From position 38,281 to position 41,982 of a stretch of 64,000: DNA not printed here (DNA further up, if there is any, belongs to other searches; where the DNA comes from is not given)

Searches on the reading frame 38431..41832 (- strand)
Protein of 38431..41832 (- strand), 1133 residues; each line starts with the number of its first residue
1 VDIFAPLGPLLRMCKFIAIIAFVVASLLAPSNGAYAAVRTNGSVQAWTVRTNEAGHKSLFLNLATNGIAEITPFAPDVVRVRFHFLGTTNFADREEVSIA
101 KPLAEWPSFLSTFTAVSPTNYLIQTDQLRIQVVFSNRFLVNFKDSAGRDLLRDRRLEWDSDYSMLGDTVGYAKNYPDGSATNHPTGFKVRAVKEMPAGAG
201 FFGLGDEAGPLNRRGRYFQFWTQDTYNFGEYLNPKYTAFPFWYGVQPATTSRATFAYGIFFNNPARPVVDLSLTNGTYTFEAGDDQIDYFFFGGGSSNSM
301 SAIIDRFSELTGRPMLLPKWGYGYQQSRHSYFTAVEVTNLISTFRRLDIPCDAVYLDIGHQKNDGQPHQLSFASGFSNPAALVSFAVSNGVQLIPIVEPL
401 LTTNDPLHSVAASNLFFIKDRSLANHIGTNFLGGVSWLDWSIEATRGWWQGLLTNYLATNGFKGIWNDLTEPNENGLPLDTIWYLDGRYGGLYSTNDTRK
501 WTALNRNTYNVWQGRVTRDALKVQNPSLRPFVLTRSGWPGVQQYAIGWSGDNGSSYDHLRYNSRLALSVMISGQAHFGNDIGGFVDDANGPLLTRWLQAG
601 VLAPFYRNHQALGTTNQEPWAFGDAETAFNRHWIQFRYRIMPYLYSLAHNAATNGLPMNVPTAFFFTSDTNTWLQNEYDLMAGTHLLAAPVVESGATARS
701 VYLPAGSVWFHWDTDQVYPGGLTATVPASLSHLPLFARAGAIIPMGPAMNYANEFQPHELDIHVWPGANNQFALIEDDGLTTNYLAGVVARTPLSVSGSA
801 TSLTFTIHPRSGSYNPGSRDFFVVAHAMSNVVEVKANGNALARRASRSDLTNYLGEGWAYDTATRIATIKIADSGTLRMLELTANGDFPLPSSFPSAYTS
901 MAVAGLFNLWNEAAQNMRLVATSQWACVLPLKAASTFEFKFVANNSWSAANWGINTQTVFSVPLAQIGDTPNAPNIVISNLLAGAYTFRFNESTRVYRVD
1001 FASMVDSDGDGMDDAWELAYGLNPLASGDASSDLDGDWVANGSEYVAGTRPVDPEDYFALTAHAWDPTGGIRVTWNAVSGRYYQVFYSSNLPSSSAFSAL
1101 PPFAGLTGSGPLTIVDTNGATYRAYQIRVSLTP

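Call 44: search_protein_families(library=pfam, proteins=[window:38431-41832:-], max_evalue=0.00001)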
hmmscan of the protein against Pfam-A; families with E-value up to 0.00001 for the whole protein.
window:38431-41832:- (1133 aa): 4 families
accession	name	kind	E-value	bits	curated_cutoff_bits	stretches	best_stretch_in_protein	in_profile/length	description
PF01055.32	Glyco_hydro_31_2nd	-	3.8e-78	263.6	23.5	1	314-647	1-328/328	Glycosyl hydrolases family 31 TIM-barrel domain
PF13802.12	Gal_mutarotas_2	-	1.4e-19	71.5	27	1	70-270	3-184/184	Glycosyl hydrolase 31 N-terminal galactose mutarotase-like domain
PF21365.3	Glyco_hydro_31_3rd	-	1.1e-18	67.9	24.4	1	655-743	1-87/87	Glycosyl hydrolase family 31 C-terminal domain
PF17137.9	DUF5110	-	7.2e-16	58.4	27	1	759-826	1-69/71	Domain of unknown function (DUF5110)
